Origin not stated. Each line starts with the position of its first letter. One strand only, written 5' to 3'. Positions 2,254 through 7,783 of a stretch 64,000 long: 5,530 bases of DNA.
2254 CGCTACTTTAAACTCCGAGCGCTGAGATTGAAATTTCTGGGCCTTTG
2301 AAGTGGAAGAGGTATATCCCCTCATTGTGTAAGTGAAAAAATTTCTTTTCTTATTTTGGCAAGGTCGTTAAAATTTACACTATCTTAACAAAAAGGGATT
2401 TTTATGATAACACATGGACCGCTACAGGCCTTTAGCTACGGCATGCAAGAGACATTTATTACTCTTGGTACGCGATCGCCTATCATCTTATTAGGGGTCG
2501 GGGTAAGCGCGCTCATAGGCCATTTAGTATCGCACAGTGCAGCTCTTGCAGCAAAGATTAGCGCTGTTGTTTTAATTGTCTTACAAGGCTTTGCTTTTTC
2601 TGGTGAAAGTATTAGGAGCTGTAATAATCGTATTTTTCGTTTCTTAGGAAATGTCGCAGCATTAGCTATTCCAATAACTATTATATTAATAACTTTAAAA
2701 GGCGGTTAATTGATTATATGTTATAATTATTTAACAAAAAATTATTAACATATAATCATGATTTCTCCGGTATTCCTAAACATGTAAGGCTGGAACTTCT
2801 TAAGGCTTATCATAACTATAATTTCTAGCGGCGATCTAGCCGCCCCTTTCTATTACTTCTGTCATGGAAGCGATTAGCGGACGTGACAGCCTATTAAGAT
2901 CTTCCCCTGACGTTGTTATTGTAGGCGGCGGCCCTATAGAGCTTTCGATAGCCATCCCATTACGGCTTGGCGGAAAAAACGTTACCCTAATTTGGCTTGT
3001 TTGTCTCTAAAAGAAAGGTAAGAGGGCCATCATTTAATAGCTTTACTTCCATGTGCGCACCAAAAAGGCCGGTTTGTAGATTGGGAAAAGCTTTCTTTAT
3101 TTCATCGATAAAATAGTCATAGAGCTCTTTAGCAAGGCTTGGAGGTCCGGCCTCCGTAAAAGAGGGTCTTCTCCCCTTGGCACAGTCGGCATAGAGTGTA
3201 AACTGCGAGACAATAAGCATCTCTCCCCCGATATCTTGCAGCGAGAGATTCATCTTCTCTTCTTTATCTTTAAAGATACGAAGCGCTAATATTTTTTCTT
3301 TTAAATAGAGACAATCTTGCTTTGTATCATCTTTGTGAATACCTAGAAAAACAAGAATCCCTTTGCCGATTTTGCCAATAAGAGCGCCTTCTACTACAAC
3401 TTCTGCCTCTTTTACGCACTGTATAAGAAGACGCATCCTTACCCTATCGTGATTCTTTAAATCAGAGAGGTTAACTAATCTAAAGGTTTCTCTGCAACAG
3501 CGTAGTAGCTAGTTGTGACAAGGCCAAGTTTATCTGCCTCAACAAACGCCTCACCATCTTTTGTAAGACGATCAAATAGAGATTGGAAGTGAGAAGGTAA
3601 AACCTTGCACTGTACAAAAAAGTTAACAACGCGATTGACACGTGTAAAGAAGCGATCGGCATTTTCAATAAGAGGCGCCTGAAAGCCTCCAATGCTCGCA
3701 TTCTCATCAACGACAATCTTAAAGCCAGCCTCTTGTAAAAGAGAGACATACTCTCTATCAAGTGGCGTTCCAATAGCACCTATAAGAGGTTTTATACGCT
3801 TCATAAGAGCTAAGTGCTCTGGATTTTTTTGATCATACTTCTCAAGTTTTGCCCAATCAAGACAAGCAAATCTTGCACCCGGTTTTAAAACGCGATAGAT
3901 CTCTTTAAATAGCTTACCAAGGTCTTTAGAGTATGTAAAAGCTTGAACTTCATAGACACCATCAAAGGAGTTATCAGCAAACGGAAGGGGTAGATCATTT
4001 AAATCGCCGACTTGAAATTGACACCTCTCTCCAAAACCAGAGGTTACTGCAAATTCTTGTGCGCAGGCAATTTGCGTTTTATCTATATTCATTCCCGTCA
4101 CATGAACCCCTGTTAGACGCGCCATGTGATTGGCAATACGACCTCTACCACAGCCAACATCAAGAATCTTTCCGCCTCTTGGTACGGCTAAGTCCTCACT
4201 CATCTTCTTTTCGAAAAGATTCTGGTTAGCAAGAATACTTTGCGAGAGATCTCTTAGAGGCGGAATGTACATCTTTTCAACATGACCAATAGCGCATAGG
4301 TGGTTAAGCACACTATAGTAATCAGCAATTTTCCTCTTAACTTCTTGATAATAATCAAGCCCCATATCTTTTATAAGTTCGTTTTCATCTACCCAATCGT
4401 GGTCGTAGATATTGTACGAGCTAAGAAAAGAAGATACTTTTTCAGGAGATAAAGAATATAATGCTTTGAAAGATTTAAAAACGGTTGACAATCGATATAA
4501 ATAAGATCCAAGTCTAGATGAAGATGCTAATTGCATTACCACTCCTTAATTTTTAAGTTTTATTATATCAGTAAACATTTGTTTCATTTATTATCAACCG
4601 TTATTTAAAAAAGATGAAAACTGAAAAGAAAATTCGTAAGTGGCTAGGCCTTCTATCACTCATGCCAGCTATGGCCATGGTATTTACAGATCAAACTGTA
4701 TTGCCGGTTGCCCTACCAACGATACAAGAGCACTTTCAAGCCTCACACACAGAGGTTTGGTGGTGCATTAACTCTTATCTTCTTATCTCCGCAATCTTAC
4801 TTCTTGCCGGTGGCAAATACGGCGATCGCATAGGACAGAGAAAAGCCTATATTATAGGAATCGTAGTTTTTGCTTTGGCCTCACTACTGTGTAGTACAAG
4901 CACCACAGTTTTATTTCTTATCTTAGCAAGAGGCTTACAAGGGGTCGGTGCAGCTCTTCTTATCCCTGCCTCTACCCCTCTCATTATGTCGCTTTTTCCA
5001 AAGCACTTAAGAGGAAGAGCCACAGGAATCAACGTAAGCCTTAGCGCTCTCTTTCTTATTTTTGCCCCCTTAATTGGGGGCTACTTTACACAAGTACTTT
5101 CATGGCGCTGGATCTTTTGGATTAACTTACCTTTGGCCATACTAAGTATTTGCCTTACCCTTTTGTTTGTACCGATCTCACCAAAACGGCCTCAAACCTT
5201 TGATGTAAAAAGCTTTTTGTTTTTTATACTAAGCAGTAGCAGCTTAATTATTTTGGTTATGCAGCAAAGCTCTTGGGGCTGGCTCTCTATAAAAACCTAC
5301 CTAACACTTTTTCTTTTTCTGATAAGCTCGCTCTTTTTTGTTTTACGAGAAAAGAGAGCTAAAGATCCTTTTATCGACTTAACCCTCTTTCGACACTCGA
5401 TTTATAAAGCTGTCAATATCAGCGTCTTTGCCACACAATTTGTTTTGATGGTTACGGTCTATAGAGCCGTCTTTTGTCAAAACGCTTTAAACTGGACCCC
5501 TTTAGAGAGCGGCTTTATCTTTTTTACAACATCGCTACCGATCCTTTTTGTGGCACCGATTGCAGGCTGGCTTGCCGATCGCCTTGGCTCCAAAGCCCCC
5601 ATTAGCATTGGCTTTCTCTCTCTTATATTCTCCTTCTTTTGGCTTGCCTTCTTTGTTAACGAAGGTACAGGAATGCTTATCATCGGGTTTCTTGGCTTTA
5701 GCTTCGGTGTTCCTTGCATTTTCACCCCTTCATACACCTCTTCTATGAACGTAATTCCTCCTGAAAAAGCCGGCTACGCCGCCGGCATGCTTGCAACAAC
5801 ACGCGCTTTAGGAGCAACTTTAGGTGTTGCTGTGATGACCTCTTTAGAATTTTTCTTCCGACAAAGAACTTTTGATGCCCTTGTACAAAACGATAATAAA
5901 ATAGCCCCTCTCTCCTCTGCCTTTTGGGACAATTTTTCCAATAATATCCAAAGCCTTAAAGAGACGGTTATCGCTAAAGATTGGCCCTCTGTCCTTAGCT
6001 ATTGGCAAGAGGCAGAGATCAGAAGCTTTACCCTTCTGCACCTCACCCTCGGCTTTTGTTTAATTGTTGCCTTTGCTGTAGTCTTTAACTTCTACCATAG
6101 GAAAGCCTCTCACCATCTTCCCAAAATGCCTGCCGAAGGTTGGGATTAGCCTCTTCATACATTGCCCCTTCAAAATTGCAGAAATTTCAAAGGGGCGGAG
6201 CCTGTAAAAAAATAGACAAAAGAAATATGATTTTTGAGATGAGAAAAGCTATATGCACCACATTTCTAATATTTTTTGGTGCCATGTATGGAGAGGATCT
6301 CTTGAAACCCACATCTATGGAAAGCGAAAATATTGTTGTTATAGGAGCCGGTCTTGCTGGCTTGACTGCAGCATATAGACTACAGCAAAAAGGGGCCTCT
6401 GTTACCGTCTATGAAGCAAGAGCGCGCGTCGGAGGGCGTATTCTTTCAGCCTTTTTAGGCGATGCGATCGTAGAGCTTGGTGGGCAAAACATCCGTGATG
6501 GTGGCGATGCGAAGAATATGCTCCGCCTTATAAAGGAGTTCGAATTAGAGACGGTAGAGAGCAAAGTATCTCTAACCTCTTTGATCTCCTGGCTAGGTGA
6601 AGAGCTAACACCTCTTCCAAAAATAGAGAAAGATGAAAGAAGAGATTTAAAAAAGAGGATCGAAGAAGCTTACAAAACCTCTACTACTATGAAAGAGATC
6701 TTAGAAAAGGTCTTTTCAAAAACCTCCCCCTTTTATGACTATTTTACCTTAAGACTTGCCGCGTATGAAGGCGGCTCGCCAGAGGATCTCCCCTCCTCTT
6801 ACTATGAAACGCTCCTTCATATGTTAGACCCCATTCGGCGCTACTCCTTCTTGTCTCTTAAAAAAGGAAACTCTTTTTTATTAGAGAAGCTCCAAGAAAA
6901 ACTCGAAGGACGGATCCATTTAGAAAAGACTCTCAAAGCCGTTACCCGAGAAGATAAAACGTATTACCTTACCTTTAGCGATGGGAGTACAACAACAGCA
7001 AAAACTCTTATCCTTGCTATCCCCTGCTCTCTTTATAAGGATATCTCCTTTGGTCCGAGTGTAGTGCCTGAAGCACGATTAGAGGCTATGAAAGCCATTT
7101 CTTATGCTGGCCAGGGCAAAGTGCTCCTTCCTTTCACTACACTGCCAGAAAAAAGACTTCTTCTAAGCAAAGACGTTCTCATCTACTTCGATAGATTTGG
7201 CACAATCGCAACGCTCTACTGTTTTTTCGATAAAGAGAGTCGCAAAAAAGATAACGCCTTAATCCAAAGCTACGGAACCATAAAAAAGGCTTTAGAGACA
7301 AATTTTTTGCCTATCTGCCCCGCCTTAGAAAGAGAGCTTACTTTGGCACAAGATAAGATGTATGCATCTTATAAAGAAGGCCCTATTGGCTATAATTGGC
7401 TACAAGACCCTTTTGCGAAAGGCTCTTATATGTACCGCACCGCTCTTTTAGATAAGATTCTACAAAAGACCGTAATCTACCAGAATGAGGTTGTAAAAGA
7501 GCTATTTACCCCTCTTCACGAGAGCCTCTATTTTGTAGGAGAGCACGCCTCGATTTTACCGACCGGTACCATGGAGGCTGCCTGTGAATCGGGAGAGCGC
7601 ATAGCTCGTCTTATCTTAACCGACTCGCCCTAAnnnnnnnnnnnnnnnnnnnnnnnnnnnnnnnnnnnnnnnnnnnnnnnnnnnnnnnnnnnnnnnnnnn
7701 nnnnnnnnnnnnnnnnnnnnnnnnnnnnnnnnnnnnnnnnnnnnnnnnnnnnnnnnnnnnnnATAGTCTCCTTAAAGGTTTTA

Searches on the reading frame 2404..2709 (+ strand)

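Call 19: search_protein_families(library=pfam, proteins=[window:2404-2709:+], max_evalue=0.01)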
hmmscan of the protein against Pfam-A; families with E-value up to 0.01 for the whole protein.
window:2404-2709:+ (101 aa): 1 family
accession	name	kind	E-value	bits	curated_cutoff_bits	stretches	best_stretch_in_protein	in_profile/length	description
PF14158.11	YndJ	-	0.006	16.4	27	1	34-95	165-226/258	YndJ-like protein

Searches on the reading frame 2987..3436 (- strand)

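Call 19: search_protein_families(library=pfam, proteins=[window:2987-3436:-], max_evalue=0.01)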
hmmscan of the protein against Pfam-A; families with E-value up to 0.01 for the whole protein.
window:2987-3436:- (149 aa): 1 family
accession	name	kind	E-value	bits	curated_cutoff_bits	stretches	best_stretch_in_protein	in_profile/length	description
PF02580.21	Tyr_Deacylase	-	1.1e-55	188.4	25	1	2-144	1-144/144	D-Tyr-tRNA(Tyr) deacylase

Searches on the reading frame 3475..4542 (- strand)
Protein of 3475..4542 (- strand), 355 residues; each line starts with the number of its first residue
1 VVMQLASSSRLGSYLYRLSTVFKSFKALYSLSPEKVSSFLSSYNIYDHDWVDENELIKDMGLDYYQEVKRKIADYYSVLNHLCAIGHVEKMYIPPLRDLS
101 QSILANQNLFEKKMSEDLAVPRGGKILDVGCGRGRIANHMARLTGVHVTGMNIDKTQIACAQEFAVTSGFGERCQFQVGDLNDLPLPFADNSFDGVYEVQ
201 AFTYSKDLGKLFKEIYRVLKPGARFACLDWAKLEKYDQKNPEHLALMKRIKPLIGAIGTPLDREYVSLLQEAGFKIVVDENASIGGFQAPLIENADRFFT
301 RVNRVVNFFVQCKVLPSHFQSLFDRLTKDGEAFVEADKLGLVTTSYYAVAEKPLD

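Call 48: search_protein_families(library=pfam, proteins=[window:3475-4542:-], max_evalue=0.00001)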
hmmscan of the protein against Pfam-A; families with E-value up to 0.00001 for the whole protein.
window:3475-4542:- (355 aa): 8 families
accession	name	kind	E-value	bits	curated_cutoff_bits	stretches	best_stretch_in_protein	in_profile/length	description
PF08241.18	Methyltransf_11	-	1.9e-23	83.4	21.2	1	127-227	1-95/95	Methyltransferase domain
PF13649.12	Methyltransf_25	-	5.1e-21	75.6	27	1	126-222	1-96/97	Methyltransferase domain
PF13847.12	Methyltransf_31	-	3.8e-20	72.5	27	1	123-237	4-119/145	Methyltransferase domain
PF01209.24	Ubie_methyltran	-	5e-14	52.7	20.1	1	107-257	32-180/233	ubiE/COQ5 methyltransferase family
PF08242.18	Methyltransf_12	-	1.2e-12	48.8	30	1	127-225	1-98/98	Methyltransferase domain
PF02353.26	CMAS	-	5.7e-12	46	27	1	111-281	51-217/273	Mycolic acid cyclopropane synthetase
PF13489.12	Methyltransf_23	-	1.6e-10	41.4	27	1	121-277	21-162/164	Methyltransferase domain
PF07021.18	MetW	-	4e-06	27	21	1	120-219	11-102/193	Methionine biosynthesis protein MetW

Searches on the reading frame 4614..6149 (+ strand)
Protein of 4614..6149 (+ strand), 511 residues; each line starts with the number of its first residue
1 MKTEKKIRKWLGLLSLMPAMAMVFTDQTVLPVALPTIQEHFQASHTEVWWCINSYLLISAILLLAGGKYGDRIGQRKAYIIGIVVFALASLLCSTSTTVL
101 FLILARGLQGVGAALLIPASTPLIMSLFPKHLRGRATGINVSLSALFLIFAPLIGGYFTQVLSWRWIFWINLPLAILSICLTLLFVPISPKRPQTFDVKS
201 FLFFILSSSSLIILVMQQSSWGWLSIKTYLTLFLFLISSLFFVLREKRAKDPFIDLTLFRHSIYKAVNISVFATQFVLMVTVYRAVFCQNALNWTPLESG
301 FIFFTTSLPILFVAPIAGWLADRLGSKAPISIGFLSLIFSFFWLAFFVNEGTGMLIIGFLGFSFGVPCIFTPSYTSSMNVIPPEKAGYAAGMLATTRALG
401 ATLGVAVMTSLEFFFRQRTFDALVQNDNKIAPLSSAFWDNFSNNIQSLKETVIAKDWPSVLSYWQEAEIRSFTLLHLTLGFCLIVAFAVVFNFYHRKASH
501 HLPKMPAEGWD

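Call 20: search_protein_families(library=pfam, proteins=[window:4614-6149:+], max_evalue=0.00001)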
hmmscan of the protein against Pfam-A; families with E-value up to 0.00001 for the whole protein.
window:4614-6149:+ (511 aa): 2 families
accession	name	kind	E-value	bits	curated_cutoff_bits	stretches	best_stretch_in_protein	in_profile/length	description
PF07690.21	MFS_1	-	4e-54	184.3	33.4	1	17-404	2-346/347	Major Facilitator Superfamily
PF00083.30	Sugar_tr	-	6.7e-17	61.9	22.3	1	43-190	43-195/452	Sugar (and other) transporter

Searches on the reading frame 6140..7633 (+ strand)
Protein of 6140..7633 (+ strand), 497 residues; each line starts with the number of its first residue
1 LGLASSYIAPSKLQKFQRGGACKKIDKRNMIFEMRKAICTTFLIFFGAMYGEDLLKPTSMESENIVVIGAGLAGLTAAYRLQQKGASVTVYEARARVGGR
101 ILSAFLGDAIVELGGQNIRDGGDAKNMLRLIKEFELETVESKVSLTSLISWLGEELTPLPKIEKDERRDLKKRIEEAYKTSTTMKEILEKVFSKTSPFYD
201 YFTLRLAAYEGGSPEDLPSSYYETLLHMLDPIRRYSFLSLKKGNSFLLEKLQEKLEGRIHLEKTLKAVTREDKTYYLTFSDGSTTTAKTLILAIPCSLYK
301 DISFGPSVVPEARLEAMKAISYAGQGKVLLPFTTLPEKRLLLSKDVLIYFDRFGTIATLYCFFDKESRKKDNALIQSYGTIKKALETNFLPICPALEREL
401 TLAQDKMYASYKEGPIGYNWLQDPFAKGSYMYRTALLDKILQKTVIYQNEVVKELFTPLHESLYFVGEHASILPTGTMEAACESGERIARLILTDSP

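Call 20: search_protein_families(library=pfam, proteins=[window:6140-7633:+], max_evalue=0.00001)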
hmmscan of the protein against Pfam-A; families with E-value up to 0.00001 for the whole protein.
window:6140-7633:+ (497 aa): 7 families
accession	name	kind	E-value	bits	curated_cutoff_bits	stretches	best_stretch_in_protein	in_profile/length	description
PF01593.30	Amino_oxidase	-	2.6e-39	136.2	19.8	1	72-493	1-443/443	Flavin containing amine oxidoreductase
PF13450.12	NAD_binding_8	-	1.7e-16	60.6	21.9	1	67-134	1-68/68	NAD(P)-binding Rossmann-like domain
PF01266.30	DAO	-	1.8e-08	34.8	27.9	1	65-98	2-35/353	FAD dependent oxidoreductase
PF07992.20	Pyr_redox_2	-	3.8e-08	33.5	26.1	1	64-101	2-40/291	Pyridine nucleotide-disulphide oxidoreductase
PF03486.20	HI0933_like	-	1.2e-07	31.9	50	1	64-104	2-42/244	HI0933-like protein Rossmann domain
PF00890.30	FAD_binding_2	-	3.1e-07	30.4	20.4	1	65-102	2-39/414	FAD binding domain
PF12831.13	FAD_oxidored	-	1e-05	25.5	27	0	65-105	2-42/416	FAD dependent oxidoreductase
